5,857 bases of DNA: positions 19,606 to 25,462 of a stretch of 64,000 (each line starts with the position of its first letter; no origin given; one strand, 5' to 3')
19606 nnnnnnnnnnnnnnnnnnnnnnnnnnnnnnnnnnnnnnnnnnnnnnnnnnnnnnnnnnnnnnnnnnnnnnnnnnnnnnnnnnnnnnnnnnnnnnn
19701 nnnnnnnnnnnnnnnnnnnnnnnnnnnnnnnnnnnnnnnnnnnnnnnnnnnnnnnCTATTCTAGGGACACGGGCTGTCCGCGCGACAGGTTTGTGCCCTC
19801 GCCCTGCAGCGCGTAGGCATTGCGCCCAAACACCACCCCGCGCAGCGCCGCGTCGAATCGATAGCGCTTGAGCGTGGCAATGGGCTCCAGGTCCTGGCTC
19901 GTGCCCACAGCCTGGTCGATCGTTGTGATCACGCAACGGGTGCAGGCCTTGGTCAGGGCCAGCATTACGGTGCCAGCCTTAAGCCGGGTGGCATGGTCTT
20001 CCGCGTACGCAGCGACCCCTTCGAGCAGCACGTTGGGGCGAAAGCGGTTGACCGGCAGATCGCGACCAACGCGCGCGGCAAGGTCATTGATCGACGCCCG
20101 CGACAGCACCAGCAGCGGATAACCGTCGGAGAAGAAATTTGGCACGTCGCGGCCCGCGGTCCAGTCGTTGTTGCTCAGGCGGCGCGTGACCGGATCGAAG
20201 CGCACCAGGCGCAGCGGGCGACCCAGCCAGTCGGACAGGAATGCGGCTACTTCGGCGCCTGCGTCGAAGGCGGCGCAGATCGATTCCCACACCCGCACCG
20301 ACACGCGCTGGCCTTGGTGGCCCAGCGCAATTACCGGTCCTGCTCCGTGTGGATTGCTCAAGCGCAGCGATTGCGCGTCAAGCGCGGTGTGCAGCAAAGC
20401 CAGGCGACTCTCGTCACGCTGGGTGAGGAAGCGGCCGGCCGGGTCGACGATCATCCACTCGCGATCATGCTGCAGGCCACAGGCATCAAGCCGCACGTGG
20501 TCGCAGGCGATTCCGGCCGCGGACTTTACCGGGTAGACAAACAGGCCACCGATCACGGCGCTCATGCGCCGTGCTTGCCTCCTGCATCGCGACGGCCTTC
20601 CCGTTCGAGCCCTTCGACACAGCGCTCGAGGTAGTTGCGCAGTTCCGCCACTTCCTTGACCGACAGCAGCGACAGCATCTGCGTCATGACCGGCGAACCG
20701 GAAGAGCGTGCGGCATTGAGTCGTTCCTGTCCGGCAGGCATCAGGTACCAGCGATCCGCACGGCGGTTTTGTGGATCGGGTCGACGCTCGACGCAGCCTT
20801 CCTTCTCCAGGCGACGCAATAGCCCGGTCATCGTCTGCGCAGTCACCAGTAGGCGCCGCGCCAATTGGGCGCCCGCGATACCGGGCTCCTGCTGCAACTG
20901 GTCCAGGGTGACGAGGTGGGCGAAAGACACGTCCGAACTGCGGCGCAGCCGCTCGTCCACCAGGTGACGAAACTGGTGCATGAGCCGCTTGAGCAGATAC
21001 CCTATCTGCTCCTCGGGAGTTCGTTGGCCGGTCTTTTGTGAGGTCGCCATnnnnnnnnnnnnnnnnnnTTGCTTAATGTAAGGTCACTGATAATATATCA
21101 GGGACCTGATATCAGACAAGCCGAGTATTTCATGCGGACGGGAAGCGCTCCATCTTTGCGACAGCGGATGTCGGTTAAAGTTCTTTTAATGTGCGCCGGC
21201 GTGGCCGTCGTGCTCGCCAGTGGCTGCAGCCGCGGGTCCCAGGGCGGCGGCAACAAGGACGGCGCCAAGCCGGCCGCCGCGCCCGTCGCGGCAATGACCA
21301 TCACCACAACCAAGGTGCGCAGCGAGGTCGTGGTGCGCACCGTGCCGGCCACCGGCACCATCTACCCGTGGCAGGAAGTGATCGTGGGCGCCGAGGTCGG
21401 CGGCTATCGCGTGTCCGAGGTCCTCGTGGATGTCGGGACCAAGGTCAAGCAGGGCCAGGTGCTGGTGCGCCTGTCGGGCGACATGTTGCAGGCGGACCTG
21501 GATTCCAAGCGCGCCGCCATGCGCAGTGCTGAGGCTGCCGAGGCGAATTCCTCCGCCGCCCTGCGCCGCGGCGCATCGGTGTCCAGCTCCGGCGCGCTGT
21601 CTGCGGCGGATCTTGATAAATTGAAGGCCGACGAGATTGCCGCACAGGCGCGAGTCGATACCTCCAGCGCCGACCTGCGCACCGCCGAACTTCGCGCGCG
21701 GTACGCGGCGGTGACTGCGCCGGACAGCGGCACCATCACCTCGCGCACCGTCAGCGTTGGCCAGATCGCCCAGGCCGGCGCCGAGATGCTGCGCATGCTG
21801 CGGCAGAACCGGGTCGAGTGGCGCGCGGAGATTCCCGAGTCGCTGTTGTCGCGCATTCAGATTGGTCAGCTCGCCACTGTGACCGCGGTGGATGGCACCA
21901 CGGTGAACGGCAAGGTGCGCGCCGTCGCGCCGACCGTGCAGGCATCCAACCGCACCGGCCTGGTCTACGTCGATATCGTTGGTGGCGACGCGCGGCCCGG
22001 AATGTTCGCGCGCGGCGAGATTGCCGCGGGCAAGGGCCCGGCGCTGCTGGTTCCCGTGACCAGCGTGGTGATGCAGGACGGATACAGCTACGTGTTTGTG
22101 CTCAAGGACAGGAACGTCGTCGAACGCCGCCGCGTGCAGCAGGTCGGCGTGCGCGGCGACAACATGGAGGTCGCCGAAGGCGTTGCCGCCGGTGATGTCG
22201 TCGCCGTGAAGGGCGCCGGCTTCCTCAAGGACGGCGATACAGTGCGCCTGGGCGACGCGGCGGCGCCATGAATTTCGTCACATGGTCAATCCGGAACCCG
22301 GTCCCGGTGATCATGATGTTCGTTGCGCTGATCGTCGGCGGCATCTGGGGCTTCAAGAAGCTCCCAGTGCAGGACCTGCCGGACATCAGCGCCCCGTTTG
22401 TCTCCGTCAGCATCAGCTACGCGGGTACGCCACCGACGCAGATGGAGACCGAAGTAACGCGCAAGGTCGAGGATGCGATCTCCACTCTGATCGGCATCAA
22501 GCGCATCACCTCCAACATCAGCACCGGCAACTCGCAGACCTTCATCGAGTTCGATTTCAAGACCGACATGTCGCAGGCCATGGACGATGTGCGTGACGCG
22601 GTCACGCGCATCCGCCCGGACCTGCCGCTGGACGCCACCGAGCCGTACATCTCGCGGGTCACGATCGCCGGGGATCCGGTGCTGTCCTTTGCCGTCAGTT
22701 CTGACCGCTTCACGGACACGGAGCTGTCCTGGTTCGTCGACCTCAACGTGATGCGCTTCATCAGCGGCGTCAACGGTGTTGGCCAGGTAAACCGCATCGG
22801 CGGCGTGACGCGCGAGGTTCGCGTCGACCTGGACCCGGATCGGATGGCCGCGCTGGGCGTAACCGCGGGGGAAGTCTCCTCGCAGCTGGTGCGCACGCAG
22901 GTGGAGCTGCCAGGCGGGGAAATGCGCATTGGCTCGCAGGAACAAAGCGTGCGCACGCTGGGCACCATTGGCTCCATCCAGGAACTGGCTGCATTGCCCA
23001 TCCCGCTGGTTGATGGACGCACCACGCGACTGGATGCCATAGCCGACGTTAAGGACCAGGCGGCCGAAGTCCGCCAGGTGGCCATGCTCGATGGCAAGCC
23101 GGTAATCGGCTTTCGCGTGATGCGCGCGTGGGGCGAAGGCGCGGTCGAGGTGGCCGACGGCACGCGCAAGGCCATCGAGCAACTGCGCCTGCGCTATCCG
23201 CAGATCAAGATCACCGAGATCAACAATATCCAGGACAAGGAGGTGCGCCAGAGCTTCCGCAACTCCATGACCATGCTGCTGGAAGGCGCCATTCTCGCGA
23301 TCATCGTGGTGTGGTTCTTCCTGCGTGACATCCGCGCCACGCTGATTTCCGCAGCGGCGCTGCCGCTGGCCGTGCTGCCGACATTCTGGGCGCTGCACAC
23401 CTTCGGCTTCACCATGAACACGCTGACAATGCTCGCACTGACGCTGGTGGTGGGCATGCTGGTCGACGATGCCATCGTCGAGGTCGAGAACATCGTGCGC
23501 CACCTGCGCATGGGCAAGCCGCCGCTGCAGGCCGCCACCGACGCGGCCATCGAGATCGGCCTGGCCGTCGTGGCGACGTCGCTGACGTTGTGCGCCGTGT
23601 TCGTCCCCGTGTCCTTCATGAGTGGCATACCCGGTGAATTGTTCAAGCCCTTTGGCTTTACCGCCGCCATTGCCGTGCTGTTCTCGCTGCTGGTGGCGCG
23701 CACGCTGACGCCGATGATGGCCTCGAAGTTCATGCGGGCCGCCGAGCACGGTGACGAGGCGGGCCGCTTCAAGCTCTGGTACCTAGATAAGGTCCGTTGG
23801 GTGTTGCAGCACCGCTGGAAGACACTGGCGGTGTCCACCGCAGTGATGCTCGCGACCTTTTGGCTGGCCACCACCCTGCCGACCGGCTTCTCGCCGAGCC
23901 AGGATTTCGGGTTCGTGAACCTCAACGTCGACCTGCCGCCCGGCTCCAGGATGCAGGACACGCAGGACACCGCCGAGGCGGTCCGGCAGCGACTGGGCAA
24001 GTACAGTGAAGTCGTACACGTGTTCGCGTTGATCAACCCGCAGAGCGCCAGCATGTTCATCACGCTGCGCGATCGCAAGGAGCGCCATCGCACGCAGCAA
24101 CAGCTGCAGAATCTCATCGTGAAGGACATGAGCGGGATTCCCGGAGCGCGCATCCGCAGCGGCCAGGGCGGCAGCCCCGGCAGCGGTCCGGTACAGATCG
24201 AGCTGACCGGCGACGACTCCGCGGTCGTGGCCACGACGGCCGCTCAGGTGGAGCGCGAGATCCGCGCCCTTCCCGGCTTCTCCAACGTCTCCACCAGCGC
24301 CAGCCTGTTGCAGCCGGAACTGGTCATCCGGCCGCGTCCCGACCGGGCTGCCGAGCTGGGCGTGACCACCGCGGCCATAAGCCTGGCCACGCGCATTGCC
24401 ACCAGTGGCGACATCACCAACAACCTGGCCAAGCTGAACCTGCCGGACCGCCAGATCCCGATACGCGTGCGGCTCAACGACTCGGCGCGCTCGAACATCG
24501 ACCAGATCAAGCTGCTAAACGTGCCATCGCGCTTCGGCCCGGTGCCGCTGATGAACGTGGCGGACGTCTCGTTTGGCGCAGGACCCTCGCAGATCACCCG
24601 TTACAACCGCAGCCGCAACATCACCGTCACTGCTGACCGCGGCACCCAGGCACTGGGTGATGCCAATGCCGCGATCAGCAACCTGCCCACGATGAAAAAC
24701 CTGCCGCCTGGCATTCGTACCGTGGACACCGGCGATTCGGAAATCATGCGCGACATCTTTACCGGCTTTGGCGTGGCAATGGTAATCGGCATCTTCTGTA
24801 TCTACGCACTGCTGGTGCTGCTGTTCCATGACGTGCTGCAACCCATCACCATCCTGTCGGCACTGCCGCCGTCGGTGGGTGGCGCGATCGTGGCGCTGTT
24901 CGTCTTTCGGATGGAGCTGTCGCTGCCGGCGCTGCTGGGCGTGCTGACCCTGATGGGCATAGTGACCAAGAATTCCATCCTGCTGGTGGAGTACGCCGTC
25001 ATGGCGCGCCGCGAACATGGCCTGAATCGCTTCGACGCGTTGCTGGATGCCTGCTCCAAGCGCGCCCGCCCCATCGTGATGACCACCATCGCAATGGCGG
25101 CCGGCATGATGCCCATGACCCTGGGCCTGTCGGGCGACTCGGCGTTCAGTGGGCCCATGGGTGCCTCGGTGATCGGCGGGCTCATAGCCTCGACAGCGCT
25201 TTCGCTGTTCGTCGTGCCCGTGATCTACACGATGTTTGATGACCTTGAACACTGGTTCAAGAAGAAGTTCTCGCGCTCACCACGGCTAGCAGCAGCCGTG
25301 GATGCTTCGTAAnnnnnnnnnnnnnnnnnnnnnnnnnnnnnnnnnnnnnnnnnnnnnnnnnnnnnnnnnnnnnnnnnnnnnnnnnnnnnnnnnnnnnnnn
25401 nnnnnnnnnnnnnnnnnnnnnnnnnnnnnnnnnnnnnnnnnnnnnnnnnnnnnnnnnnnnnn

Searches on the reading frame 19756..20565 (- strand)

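Call 7: search_protein_families(library=pfam, proteins=[window:19756-20565:-])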
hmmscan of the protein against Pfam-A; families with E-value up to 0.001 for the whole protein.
window:19756-20565:- (269 aa): 2 families
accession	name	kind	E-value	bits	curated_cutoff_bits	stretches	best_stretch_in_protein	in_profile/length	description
PF03476.21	MOSC_N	-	4.9e-24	84.9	25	1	3-117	2-119/119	MOSC N-terminal beta barrel domain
PF03473.23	MOSC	-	2.2e-16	60.4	22.7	1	144-266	5-119/120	MOSC domain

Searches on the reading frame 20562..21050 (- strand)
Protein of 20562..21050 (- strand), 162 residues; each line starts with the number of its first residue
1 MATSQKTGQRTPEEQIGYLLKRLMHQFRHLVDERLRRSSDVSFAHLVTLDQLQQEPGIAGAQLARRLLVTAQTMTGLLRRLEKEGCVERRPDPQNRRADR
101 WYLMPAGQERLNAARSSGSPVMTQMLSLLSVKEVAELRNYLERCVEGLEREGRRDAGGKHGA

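Call 7: search_protein_families(library=pfam, proteins=[window:20562-21050:-])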
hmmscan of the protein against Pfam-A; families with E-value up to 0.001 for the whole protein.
window:20562-21050:- (162 aa): 3 families
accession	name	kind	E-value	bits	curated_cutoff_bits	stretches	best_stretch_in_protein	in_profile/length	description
PF01047.28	MarR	-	6.6e-13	48.8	24.6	1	45-97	5-57/59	MarR family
PF12802.13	MarR_2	-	6.7e-13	49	27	1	39-98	1-61/61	MarR family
PF13412.12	HTH_24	-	2.1e-05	24.5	21.9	1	49-88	9-48/48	Winged helix-turn-helix DNA-binding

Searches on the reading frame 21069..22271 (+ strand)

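Call 7: search_protein_families(library=pfam, proteins=[window:21069-22271:+])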
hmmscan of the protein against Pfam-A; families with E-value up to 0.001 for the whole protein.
window:21069-22271:+ (400 aa): 3 families
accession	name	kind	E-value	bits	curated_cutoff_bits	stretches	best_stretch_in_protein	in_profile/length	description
PF16576.10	HlyD_D23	-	2e-20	73.4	30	1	104-314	20-214/214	Barrel-sandwich domain of CusB or HlyD membrane-fusion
PF13437.12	HlyD_3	-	5.8e-13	49.9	22.2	1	215-305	2-95/106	HlyD family secretion protein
PF00364.28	Biotin_lipoyl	-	4.4e-06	26.9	22.1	0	113-147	12-48/73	Biotin-requiring enzyme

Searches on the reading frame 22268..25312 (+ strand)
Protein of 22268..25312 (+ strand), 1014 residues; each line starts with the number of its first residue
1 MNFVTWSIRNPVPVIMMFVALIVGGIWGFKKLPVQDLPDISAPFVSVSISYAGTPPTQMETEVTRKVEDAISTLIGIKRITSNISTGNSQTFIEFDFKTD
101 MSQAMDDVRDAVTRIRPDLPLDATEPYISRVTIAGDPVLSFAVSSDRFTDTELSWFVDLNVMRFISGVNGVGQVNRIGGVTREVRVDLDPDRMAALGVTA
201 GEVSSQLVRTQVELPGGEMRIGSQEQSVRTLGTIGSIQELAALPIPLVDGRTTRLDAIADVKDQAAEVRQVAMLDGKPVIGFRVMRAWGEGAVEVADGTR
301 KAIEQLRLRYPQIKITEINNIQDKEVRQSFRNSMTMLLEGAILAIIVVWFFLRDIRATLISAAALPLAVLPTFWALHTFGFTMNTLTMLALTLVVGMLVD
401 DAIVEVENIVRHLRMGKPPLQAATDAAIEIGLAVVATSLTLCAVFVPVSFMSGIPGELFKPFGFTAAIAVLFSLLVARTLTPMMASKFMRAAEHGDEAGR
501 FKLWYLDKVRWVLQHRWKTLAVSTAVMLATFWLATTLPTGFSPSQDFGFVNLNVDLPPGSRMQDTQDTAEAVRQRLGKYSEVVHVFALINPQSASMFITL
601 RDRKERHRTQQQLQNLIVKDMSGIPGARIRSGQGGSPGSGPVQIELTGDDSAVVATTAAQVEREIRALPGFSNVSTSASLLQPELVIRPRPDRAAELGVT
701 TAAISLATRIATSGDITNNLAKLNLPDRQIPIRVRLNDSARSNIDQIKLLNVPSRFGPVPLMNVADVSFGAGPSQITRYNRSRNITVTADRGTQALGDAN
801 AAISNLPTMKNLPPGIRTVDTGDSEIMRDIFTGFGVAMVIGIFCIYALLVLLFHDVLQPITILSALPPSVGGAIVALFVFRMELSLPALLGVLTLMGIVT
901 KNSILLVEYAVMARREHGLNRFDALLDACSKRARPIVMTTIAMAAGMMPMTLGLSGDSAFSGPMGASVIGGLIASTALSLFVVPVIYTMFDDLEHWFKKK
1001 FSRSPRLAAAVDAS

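Call 7: search_protein_families(library=pfam, proteins=[window:22268-25312:+])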
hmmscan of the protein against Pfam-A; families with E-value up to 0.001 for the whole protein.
window:22268-25312:+ (1014 aa): 3 families
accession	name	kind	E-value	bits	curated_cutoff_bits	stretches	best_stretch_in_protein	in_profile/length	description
PF00873.25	ACR_tran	-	9.7e-229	762.2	28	1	4-990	2-1020/1021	AcrB/AcrD/AcrF family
PF03176.21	MMPL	-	1e-10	41.6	20.5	1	294-520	105-322/333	MMPL family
PF02355.23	SecD_SecF_C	-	1.4e-06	28.3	20.5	1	312-472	12-170/189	Protein export membrane protein SecD/SecF, C-terminal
